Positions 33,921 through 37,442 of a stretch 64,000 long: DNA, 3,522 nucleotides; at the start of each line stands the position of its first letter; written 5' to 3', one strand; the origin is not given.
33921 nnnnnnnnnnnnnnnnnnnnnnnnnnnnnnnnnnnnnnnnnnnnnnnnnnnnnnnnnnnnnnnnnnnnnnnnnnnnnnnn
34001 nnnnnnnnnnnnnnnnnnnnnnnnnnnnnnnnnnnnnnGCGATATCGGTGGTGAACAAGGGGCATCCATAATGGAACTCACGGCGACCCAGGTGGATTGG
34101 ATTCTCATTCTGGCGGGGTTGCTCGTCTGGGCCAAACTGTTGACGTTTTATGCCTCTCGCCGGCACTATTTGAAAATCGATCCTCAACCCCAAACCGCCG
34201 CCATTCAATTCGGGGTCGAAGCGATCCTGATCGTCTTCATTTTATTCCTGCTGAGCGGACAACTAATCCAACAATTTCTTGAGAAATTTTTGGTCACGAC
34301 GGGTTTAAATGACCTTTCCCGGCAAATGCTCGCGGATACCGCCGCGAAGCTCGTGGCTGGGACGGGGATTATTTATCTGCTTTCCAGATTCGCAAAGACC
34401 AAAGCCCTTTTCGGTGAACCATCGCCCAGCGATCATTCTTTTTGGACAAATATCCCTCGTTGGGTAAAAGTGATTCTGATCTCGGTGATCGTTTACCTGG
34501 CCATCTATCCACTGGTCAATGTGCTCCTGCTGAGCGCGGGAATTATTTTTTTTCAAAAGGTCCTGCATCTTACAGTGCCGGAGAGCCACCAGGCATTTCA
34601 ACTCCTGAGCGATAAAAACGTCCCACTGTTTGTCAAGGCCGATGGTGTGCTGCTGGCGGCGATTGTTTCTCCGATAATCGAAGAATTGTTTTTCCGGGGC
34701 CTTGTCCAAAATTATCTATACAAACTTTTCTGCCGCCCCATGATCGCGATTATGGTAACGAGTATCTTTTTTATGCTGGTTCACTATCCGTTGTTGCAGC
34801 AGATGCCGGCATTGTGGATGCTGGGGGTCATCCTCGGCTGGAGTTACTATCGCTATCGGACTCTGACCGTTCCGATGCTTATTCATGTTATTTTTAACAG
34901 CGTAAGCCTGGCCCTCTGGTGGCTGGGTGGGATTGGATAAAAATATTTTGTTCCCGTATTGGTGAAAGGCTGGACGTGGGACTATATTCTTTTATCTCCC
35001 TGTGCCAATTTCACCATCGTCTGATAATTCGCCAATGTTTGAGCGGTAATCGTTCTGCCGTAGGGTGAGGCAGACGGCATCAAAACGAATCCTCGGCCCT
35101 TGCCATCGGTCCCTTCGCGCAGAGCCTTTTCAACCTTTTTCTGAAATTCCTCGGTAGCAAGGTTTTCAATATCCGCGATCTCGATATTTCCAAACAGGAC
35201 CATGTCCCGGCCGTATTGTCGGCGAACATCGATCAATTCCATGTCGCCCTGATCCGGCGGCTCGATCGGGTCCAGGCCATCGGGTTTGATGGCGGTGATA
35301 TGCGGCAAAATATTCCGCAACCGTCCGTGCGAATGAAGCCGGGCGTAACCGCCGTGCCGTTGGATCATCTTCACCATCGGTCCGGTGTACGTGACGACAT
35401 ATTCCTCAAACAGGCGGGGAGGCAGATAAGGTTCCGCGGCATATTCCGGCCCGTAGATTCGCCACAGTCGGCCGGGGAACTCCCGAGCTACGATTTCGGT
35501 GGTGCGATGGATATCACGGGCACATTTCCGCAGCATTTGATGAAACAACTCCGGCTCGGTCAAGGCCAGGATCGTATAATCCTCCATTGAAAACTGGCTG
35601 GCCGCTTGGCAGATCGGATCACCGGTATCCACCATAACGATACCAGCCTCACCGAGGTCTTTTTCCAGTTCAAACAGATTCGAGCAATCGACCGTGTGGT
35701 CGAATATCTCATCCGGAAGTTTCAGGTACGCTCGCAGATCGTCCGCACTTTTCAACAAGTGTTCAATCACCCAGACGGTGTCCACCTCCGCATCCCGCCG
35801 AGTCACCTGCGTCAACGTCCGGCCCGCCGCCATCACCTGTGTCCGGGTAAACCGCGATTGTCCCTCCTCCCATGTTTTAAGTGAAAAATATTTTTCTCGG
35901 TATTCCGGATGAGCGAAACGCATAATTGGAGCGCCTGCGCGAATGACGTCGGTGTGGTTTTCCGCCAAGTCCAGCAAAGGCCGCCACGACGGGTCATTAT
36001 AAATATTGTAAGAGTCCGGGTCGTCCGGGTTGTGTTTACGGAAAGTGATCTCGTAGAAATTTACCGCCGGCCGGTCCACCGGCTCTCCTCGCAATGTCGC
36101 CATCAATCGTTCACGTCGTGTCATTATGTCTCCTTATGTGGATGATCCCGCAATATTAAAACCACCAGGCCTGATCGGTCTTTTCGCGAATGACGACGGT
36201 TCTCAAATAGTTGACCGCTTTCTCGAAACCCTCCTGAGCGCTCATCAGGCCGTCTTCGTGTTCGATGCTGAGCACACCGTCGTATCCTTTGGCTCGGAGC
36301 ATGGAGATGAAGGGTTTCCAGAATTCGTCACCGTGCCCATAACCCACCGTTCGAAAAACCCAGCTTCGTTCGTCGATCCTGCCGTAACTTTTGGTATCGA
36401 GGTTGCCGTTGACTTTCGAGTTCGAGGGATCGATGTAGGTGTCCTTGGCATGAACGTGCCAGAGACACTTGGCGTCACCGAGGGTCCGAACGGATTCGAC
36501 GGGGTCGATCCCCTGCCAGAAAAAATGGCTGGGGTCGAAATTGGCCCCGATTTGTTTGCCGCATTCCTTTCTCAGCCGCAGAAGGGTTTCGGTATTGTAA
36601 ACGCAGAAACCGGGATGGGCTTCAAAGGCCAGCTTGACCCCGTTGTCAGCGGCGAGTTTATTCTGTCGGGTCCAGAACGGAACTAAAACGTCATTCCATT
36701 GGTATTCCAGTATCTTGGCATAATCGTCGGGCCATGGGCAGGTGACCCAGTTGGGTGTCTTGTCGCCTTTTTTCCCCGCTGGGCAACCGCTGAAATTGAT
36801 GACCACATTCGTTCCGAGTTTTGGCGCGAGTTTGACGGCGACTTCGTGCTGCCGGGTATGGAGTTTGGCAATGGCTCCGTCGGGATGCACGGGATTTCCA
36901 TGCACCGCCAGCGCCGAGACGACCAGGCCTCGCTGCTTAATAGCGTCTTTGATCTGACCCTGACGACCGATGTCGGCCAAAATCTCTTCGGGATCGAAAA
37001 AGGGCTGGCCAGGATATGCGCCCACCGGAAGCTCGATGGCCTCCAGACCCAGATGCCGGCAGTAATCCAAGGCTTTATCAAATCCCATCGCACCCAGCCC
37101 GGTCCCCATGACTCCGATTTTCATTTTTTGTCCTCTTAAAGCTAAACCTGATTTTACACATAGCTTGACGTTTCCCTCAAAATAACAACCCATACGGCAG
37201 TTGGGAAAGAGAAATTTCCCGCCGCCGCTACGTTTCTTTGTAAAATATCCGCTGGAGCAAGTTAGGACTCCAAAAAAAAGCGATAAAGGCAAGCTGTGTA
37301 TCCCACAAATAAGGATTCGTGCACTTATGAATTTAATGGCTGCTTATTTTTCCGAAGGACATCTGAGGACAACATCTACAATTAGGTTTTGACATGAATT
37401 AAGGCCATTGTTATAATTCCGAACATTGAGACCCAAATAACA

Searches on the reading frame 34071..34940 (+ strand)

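Call 5: search_protein_families(library=pfam, proteins=[window:34071-34940:+], max_evalue=0.01)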
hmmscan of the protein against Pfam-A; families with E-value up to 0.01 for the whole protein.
window:34071-34940:+ (289 aa): 1 family
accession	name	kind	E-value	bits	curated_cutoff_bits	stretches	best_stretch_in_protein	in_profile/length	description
PF02517.21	Rce1-like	-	1.5e-21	76.9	22.4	1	193-277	8-92/93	Type II CAAX prenyl endopeptidase Rce1-like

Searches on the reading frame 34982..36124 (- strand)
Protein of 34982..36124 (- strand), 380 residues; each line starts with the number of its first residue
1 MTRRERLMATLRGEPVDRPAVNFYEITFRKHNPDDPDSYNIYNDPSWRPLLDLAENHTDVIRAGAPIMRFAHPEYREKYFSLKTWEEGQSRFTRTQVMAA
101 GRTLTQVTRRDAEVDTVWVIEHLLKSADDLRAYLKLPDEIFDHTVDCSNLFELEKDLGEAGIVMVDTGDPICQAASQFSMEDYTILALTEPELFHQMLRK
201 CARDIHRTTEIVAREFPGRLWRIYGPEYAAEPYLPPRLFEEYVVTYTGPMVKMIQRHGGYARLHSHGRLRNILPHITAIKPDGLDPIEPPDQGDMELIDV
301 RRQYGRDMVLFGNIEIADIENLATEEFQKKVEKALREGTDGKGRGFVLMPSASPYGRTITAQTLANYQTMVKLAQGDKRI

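Call 5: search_protein_families(library=pfam, proteins=[window:34982-36124:-], max_evalue=0.01)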
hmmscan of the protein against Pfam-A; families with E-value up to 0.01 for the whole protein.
window:34982-36124:- (380 aa): 1 family
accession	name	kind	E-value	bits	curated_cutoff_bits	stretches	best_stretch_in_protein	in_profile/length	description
PF01208.23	URO-D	-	6.8e-11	42.2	23.9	1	155-353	131-326/346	Uroporphyrinogen decarboxylase (URO-D)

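Call 26: search_protein_families(library=ncbifam, proteins=[window:34982-36124:-], max_evalue=0.001)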
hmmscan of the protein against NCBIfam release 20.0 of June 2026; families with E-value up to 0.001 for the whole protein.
window:34982-36124:- (380 aa): 2 families
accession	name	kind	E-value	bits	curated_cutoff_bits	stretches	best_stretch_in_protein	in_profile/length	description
NF004889.0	PRK06252.1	subfamily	5.4e-08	32.2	244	1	166-340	144-309/340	methylcobalamin:coenzyme M methyltransferase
TIGR01463.1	mtaA_cmuA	subfamily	5.8e-07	29.1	235.4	1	165-340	142-311/340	MtaA/CmuA family methyltransferase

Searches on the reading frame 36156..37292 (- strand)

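Call 6: search_protein_families(library=pfam, proteins=[window:36156-37292:-], max_evalue=0.01)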
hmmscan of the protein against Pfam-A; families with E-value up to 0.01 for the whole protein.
window:36156-37292:- (378 aa): 1 family
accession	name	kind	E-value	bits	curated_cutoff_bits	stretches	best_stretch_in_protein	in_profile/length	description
PF01261.30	AP_endonuc_2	-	1.8e-30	106.9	31.1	1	75-365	1-248/249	Xylose isomerase-like TIM barrel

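Call 26: search_protein_families(library=ncbifam, proteins=[window:36156-37292:-], max_evalue=0.001)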
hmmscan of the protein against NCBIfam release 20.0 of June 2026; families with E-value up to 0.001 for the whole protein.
window:36156-37292:- (378 aa): 1 family
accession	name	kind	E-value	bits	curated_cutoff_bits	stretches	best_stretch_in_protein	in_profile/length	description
TIGR04379.1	myo_inos_iolE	equivalog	1.3e-07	31.5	290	1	207-347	135-268/290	myo-inosose-2 dehydratase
